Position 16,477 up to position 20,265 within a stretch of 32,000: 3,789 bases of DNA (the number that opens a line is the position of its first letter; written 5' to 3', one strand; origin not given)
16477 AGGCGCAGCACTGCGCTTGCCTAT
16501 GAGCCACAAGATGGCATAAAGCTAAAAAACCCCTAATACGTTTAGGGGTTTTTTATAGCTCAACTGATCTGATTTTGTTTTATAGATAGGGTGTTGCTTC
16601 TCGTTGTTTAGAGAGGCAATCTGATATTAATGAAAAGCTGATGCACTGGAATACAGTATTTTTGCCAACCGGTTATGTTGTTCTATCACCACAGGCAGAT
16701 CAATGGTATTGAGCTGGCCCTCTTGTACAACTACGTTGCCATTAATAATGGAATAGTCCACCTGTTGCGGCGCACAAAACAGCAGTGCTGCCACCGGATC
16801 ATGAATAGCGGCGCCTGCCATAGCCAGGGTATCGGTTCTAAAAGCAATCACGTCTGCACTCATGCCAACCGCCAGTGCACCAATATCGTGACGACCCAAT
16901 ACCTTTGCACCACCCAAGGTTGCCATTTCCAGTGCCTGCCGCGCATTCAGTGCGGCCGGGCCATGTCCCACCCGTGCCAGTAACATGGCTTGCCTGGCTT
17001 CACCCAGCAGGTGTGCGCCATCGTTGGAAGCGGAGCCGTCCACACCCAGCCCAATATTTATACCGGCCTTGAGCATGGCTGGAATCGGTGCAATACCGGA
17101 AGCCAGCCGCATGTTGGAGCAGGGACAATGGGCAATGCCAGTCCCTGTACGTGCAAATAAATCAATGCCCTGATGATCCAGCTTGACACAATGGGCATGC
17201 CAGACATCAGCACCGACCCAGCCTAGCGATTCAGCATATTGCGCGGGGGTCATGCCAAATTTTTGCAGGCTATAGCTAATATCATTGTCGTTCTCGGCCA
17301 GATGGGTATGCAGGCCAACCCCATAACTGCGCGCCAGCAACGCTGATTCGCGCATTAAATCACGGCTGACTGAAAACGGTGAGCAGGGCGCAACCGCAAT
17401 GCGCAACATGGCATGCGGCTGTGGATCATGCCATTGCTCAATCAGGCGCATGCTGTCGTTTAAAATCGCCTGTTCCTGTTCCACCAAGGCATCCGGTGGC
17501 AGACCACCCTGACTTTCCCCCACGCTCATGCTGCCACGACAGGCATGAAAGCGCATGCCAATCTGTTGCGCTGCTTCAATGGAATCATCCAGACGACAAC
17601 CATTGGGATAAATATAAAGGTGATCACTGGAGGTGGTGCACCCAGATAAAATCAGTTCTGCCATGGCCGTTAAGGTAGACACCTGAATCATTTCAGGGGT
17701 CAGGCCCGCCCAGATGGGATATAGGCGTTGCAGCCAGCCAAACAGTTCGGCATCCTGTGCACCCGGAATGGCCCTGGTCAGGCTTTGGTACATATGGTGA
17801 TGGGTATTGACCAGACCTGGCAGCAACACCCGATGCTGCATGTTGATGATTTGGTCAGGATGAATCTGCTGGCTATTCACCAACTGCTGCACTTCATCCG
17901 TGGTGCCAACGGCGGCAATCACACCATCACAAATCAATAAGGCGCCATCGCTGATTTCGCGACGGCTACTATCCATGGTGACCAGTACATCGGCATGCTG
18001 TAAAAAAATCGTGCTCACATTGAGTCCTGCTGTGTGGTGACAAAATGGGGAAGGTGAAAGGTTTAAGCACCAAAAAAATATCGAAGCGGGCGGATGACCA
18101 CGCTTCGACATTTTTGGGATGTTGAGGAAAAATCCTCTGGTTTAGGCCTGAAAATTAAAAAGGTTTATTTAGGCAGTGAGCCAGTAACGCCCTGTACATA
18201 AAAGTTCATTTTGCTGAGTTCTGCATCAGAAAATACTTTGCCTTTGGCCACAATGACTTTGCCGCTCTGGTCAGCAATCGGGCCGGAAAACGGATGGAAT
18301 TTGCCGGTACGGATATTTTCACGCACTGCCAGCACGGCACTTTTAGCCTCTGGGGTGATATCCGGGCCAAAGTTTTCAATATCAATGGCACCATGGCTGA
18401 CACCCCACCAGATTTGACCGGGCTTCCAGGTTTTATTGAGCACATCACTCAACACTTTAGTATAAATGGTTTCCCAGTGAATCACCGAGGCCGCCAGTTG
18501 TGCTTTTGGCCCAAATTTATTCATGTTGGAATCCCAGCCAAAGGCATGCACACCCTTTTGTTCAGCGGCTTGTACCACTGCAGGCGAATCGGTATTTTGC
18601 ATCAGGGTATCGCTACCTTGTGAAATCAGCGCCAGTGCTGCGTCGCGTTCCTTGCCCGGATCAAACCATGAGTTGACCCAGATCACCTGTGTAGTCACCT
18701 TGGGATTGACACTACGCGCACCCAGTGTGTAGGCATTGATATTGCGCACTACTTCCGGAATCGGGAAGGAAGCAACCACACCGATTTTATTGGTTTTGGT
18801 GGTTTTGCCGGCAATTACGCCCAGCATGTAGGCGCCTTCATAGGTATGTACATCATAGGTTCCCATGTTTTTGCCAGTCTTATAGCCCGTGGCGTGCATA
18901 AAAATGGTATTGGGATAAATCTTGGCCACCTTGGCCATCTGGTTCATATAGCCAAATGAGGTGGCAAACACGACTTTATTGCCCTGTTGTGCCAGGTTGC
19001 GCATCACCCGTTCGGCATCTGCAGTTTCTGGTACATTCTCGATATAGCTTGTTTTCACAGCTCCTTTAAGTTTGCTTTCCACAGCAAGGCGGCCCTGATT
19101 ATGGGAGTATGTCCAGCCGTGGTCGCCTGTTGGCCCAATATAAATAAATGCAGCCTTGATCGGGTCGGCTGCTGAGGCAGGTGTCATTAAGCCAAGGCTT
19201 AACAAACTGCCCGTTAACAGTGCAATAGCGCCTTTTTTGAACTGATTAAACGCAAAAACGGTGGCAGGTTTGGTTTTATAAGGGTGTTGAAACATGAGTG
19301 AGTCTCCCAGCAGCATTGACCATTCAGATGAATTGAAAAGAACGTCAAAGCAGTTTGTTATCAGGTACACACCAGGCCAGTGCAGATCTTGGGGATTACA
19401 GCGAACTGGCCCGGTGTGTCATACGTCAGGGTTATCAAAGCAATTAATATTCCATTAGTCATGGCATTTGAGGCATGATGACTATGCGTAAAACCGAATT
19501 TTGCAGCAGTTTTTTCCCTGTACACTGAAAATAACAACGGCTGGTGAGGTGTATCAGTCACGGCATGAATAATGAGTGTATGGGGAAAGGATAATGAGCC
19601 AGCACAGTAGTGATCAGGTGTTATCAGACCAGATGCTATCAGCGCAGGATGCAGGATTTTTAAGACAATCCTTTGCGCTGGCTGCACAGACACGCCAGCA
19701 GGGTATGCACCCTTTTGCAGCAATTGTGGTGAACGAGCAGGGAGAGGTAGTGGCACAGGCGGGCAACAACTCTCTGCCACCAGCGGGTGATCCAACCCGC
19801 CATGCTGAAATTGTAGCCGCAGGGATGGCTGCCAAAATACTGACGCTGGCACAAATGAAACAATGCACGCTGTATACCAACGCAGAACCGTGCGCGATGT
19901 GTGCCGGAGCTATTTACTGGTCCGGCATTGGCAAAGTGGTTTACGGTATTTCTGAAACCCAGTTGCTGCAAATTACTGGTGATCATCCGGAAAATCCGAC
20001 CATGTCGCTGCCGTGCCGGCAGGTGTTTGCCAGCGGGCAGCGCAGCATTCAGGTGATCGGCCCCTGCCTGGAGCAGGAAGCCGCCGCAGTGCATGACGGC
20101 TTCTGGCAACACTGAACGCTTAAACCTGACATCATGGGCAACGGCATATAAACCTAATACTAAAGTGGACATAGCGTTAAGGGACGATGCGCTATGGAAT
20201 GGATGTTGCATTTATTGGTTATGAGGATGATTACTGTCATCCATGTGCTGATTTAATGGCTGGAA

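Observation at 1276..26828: Sigma-54 (-24/-12) promoter-like elements precede almost every transcription unit of the cluster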

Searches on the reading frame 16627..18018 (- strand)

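Call 66: search_protein_families(library=ncbifam, proteins=[window:16627-18018:-], max_evalue=0.00001)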
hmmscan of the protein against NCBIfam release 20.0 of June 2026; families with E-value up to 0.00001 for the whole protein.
window:16627-18018:- (463 aa): 27 families (the best 25 are shown)
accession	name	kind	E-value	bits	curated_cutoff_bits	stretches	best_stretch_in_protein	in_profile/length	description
NF006055.0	PRK08203.1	equivalog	1.1e-216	719.7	532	1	2-458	4-453/455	8-oxoguanine deaminase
NF009059.0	PRK12393.1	equivalog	2.9e-111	372.4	543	1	19-451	23-451/460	amidohydrolase family protein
NF005557.0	PRK07228.1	equivalog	9.3e-99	331.1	522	1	4-458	3-440/445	5'-deoxyadenosine deaminase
NF006549.0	PRK09045.1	equivalog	5.3e-80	269.2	540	1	8-449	13-433/444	TRZ/ATZ family hydrolase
NF004701.0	PRK06038.1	equivalog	1.3e-74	251.5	609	1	2-457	4-428/432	N-ethylammeline chlorohydrolase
NF006252.0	PRK08393.1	equivalog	1.3e-60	205.6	617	1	50-452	37-420/424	N-ethylammeline chlorohydrolase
NF005211.0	PRK06687.1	equivalog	1.2e-57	195.7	703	1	7-441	5-419/419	TRZ/ATZ family protein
NF012037.0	PRK15493.1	equivalog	1.1e-55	189.2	779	1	11-451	9-429/435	bifunctional S-methyl-5'-thioadenosine deaminase/S-adenosylhomocysteine deaminase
NF006681.0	PRK09229.1-2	equivalog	6.1e-52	176.9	362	1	24-440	21-435/451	formimidoylglutamate deiminase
NF006056.0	PRK08204.1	subfamily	6.1e-49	167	391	1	5-450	6-435/449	hypothetical protein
TIGR02967.1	guan_deamin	equivalog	2.5e-48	165.1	375.4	1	22-394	4-361/401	guanine deaminase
NF005540.0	PRK07203.1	equivalog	3.3e-47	161.1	444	1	11-457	8-440/444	putative aminohydrolase SsnA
NF006679.0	PRK09228.1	subfamily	5.7e-46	157.1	351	1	14-397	21-389/433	guanine deaminase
NF004995.0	PRK06380.1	subfamily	1.3e-43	149.6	567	1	13-443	10-411/418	metal-dependent hydrolase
NF004801.0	PRK06151.1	subfamily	2e-42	145.6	416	1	54-454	45-461/491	chlorohydrolase family protein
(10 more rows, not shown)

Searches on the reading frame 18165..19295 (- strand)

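Call 83: search_protein_families(library=pfam, proteins=[window:18165-19295:-], max_evalue=0.01)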
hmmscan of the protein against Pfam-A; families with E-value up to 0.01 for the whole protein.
window:18165-19295:- (376 aa): 1 family
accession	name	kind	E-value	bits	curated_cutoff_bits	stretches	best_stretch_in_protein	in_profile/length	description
PF02608.20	Bmp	-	1.9e-52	178.6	24.1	1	47-307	3-269/301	ABC transporter substrate-binding protein PnrA-like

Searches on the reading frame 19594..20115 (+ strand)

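Call 66: search_protein_families(library=ncbifam, proteins=[window:19594-20115:+], max_evalue=0.00001)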
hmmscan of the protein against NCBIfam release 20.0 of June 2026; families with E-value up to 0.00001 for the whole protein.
window:19594-20115:+ (173 aa): 2 families
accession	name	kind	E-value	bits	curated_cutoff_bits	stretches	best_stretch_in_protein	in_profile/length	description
NF008113.2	PRK10860.1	equivalog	5e-18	65.5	150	1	18-122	6-108/165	tRNA adenosine(34) deaminase TadA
NF041025.1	antiphage_deaminase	equivalog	6.2e-07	28.6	400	1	70-117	339-385/437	anti-phage dCTP deaminase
